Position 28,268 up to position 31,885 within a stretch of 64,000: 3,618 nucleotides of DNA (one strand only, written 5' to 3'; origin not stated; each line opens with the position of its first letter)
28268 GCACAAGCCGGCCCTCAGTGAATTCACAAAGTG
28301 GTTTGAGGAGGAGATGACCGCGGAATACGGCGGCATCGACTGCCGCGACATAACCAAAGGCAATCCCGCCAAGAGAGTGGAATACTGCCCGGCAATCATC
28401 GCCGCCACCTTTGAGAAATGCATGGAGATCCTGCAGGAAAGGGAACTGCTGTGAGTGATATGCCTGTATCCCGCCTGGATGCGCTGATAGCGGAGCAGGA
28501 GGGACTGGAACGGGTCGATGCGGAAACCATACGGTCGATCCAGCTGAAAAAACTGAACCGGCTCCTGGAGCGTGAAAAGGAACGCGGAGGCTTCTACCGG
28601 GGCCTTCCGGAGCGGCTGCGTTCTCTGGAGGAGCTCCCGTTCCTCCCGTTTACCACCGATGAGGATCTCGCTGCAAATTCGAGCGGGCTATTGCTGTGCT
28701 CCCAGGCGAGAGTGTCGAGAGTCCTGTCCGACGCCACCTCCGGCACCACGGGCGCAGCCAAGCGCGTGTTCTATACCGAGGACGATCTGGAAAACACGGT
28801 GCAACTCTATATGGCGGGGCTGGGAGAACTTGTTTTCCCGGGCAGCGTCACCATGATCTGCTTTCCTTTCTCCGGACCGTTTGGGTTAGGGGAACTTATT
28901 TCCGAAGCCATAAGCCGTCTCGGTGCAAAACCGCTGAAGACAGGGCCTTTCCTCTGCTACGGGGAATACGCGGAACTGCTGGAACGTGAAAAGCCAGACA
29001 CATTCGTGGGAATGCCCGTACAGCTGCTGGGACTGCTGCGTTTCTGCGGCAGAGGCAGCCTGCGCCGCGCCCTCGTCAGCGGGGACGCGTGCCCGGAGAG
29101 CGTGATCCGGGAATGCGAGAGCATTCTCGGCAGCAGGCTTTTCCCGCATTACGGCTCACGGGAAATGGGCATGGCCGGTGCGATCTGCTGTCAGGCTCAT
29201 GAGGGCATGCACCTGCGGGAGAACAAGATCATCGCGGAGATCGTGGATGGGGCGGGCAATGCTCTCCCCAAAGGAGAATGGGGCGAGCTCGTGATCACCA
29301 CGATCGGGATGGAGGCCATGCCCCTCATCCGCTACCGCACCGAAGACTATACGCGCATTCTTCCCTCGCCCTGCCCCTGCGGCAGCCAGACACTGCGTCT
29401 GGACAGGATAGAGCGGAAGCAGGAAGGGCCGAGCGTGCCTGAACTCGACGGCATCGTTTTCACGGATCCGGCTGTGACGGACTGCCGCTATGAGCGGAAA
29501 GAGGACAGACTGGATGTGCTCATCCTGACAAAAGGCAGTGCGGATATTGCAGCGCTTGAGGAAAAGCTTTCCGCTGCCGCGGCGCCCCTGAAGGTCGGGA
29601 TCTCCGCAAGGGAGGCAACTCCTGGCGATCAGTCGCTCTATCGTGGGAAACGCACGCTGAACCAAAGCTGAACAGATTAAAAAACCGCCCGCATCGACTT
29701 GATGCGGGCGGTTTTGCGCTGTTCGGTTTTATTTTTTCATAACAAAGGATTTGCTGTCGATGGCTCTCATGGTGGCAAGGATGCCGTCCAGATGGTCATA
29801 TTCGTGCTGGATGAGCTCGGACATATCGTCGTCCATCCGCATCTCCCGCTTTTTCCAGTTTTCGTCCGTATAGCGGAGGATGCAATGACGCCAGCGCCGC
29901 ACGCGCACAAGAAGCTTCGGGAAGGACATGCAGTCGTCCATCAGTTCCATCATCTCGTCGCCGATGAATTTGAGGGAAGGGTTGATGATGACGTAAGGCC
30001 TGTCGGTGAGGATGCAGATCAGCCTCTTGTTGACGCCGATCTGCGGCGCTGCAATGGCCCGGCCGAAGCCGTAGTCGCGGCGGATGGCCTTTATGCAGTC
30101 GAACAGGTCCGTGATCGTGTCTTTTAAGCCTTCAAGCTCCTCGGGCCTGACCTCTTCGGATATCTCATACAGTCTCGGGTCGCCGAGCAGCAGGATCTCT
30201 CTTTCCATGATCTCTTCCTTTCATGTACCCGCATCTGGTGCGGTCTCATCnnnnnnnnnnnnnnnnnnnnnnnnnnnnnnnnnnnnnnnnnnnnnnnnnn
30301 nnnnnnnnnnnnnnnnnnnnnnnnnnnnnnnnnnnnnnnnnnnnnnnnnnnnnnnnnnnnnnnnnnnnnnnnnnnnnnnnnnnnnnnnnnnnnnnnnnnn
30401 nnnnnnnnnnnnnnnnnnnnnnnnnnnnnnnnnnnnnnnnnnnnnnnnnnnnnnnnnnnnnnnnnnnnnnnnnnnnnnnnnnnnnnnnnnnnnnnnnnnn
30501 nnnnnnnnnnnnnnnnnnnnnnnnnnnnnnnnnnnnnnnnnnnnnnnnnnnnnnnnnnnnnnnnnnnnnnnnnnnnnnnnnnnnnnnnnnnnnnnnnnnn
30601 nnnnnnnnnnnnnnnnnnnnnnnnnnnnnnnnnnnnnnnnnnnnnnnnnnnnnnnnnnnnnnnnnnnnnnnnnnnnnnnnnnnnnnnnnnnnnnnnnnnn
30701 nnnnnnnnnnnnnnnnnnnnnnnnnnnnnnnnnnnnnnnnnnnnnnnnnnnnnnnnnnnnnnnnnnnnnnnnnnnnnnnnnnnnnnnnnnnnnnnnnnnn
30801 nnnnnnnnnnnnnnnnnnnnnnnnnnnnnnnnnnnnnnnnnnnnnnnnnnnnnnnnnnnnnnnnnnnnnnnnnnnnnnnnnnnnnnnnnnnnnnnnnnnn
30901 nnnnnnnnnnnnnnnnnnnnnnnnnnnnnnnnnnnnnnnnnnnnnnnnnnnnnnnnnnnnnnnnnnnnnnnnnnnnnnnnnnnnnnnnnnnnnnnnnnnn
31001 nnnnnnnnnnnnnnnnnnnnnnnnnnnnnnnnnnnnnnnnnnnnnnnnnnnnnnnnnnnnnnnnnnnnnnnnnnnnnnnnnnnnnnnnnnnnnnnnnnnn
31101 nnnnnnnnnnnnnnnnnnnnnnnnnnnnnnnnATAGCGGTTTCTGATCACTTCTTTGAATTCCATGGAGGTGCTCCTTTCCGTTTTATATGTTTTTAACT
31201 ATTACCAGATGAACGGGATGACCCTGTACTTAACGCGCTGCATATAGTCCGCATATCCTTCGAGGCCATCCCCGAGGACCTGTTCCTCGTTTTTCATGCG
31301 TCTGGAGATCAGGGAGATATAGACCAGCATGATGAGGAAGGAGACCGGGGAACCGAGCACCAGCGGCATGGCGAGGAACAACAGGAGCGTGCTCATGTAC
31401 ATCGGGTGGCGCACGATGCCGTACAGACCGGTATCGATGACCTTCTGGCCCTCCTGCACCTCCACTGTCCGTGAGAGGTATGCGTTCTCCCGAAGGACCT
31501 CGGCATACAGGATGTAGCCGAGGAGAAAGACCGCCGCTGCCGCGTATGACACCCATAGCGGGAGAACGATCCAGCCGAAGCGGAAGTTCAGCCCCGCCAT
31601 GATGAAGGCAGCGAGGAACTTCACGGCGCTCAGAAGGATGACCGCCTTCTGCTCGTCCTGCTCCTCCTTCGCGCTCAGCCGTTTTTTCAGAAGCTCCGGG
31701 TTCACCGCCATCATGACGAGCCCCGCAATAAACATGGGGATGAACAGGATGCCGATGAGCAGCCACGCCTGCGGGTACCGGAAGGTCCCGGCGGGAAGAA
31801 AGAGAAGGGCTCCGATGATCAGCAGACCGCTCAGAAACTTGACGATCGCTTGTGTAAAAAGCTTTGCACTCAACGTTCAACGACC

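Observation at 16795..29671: MOP-type aldehyde oxidoreductase embedded in a 12-gene accessory module whose biochemistry is not established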

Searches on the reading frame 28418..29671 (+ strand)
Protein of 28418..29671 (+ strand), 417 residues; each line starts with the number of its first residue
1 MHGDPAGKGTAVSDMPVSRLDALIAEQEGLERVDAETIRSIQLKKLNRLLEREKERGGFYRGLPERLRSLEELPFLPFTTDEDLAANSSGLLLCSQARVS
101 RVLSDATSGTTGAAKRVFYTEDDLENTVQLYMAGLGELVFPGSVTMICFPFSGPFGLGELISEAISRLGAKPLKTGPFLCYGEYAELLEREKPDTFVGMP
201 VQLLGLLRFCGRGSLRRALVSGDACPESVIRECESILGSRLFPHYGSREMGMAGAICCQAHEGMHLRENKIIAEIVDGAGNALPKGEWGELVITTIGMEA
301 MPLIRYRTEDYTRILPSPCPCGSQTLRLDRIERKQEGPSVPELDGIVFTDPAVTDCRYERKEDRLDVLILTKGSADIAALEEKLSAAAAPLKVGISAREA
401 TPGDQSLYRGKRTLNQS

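Call 5: search_protein_families(library=pfam, proteins=[window:28418-29671:+], max_evalue=0.01)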
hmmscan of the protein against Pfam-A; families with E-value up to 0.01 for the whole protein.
window:28418-29671:+ (417 aa): 1 family
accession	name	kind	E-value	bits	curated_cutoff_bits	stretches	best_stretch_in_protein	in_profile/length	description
PF00501.34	AMP-binding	-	1.1e-14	54.4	29.9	1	107-296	170-377/384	AMP-binding enzyme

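Call 19: search_protein_families(library=ncbifam, proteins=[window:28460-29671:+], max_evalue=0.001)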
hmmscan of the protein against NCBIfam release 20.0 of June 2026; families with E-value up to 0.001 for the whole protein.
window:28460-29671:+ (403 aa): 10 families
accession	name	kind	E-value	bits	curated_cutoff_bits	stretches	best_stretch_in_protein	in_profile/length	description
NF045666.1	DVU1553_fam_AMP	equivalog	4e-96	322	300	1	5-319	2-329/331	DVU_1553 family AMP-dependent CoA ligase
NF053551.1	FlxY_rubin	equivalog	1.1e-31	110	520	2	225-320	228-323/424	flexirubin biosynthesis putative acyl-CoA ligase FlxY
NF041878.1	paak_haloarch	equivalog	1.8e-31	109.2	700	2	205-318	206-322/427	phenylacetate--CoA ligase PaaK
TIGR02155.1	PA_CoA_ligase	equivalog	5.2e-26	91.1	646.3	1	17-319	1-315/422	phenylacetate--CoA ligase PaaK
NF041217.1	BagE_FevW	exception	4.2e-16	58.9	800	1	200-323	193-314/424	bagremycin/ferroverdin synthetase BagE/FevW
TIGR03335.1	F390_ftsA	equivalog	3e-11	42.7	458.7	1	92-323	93-332/445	coenzyme F390 synthetase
NF004837.0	PRK06187.1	subfamily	2.9e-08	32.4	476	1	93-280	178-378/531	long-chain-fatty-acid--CoA ligase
NF005426.0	PRK07008.1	equivalog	4.2e-07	29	822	1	93-250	188-348/545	3-(methylthio)propionyl-CoA ligase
TIGR02304.1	aden_form_hyp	equivalog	0.00022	20.4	251.9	1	278-322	283-327/430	F390 synthetase-related protein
TIGR01733.1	AA-adenyl-dom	subfamily_domain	0.00033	19.6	317.4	0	93-283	128-328/409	amino acid adenylation domain-containing protein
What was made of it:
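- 28460..29671 (+): 'P': DVU_1553-family PaaK-like adenylate-forming enzyme. NF045666 scores 322 bits, above its 300 cutoff (call 19).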

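Call 33: search_solved_structures(query=window:28460-29671:+, max_evalue=0.001)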
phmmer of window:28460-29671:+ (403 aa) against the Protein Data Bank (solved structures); distinct sequences matched with E-value up to 0.001: 7.
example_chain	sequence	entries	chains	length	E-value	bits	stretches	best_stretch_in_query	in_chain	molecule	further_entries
4r1l_A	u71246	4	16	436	4e-31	111.5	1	14-322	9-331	Phenylacetate-coenzyme A ligase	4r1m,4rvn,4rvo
2y27_A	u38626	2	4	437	8.1e-20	74.3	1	17-318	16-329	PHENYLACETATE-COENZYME A LIGASE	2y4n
2y4o_A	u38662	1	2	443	2.8e-19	72.5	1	14-305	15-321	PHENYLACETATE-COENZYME A LIGASE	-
9s3l_A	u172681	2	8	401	3.6e-15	59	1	29-310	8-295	Phenylacetate-CoA ligase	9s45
6wuq_A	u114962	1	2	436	1.8e-13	53.4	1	208-368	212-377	AjiA1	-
6siw_A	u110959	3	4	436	2.2e-11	46.5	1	217-357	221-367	PaaK-like ligase (AMP-dependent synthetase and ligase) | AMP-dependent synthetase and ligase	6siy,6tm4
6siw_B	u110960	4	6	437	2.2e-11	46.5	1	217-357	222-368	PaaK-like ligase (AMP-dependent synthetase and ligase) | AMP-dependent synthetase and ligase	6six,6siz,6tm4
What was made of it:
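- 28460..29671 (+): Best PDB match is 4R1L, a phenylacetate-CoA ligase, at E=4e-31 (call 33).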

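Call 68: search_dna_similar(query=window:28460-29671:+, collection=plasmids, mode=protein, max_evalue=1e-10, max_rows=40)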
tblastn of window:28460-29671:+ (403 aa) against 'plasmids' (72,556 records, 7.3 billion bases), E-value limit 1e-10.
Records with a match: 124; places in all: 130; records where one place covers at least 80% of the query: 0.
Best place of each record, by identity: <60% 124.
By first word of the organism name: Paracoccus 16; Deinococcus 12; Rhizobium 11; Haloferax 8; Streptomyces 5; Aminobacter 5; Thermus 4; Bacillus 4; Burkholderia 3; Pseudomonas 3; and 39 more.
By predicted mobility (MOB-suite, as given by PLSDB): non-mobilizable 107; mobilizable 11; conjugative 6.
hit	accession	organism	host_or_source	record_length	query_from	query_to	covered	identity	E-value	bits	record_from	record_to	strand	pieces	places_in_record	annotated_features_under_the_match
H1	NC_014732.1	Halogeometricum borinquense DSM 11551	-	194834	64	357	73%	29.8%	2e-12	77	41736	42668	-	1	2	paaK: phenylacetate--CoA ligase PaaK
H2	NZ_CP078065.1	Haloferax larsenii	Cell culture,Salt Lake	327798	64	357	73%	29.5%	1e-12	77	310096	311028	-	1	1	paaK: phenylacetate--CoA ligase PaaK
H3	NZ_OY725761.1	Parabacteroides distasonis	-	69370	64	318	63%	32.3%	7e-18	94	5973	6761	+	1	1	phenylacetate--CoA ligase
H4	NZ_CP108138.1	Streptomyces sp. NBC_00184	-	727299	64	356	73%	27.9%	2e-15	86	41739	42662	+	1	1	paaK: phenylacetate--CoA ligase PaaK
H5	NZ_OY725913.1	Bacteroides finegoldii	-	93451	64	318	63%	32.0%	9e-22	105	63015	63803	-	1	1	phenylacetate--CoA ligase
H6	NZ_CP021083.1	Deinococcus ficus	Ficus religiosa L.,cell ...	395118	64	322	64%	31.4%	5e-12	76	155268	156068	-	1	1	paaK: phenylacetate--CoA ligase PaaK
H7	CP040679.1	Halostella pelagica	pure culture,isolated from salted brown ...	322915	64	317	63%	31.7%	2e-12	77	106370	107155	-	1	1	record has no annotation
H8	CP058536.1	Deinococcus sp. D7000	seawater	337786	64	322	64%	31.0%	1e-11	74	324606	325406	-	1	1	AMP-binding protein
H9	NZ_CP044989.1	Deinococcus sp. AJ005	single cell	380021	64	322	64%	30.8%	5e-11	72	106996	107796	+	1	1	paaK: phenylacetate--CoA ligase PaaK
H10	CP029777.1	Deinococcus actinosclerus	mixed culture,wastewater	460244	64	322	64%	30.8%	6e-11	72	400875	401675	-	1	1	phenylacetate--CoA ligase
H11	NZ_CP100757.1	Natrinema gelatinilyticum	marine sediment,sediment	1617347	64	317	63%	31.4%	1e-12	77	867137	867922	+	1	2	record has no annotation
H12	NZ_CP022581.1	Gordonia rubripertincta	pure culture,soil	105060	64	302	59%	33.2%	4e-19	97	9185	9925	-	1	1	paaK: phenylacetate--CoA ligase PaaK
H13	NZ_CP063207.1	Haloferax gibbonsii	cultured ...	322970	64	317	63%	31.2%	4e-13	79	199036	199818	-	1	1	paaK: phenylacetate--CoA ligase PaaK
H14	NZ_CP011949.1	Haloferax gibbonsii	whole genome,saline saltern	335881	64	317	63%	31.2%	4e-13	79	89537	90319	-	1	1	paaK: phenylacetate--CoA ligase PaaK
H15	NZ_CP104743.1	Haloferax lucentense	-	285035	64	317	63%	31.2%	4e-13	79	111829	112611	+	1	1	paaK: phenylacetate--CoA ligase PaaK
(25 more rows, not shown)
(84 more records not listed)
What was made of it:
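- On PaaK phenylacetate-CoA ligase (TIGR02155): About 30% identity to annotated PaaK proteins (call 68).
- The closest solved and named relatives of the ligase are phenylacetate-CoA ligases (calls 19, 33, 68).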

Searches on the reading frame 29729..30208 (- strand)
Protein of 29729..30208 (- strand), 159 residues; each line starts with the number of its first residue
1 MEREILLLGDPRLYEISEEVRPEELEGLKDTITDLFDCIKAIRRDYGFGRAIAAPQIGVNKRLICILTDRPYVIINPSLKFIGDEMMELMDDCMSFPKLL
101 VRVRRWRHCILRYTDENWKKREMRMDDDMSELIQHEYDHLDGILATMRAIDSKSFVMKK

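Call 19: search_protein_families(library=ncbifam, proteins=[window:29729-30208:-], max_evalue=0.001)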
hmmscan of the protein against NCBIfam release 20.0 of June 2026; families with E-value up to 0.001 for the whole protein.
window:29729-30208:- (159 aa): 6 families
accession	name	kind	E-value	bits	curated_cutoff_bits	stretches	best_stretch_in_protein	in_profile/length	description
NF001159.1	PRK00150.1-3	subfamily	6.7e-26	90.8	125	1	3-152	3-153/167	peptide deformylase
TIGR00079.1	pept_deformyl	equivalog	1.2e-20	73.7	103.95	1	4-148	3-146/161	peptide deformylase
NF006670.0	PRK09218.1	equivalog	1.2e-15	57.7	162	1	30-144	25-135/136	peptide deformylase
NF009484.0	PRK12846.1-5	equivalog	1.5e-15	57.3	190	1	3-148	4-146/165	peptide deformylase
NF011189.0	PRK14595.1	equivalog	9.1e-10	38.5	232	1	49-149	44-146/162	peptide deformylase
NF009483.0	PRK12846.1-4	equivalog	3e-09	36.8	267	1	3-150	4-157/193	peptide deformylase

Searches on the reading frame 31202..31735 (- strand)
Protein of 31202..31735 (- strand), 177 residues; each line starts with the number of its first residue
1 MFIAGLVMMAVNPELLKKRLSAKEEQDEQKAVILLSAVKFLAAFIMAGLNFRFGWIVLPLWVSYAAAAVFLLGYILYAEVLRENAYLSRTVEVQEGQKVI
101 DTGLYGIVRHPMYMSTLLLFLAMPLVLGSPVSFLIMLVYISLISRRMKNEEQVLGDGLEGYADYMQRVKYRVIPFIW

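Call 71: search_protein_families(library=pfam, proteins=[window:31202-31735:-], max_evalue=0.00001)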
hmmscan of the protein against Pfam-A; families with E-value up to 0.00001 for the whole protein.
window:31202-31735:- (177 aa): 3 families
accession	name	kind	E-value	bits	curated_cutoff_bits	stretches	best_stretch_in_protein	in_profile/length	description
PF04191.18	PEMT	-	4.4e-10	40.4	25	1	64-154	4-98/105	Phospholipid methyltransferase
PF04140.19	ICMT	-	9.2e-10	39.3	24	1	70-154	5-93/95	Isoprenylcysteine carboxyl methyltransferase (ICMT) family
PF01222.22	ERG4_ERG24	-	1.3e-06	28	27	1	89-177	341-432/432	Ergosterol biosynthesis ERG4/ERG24 family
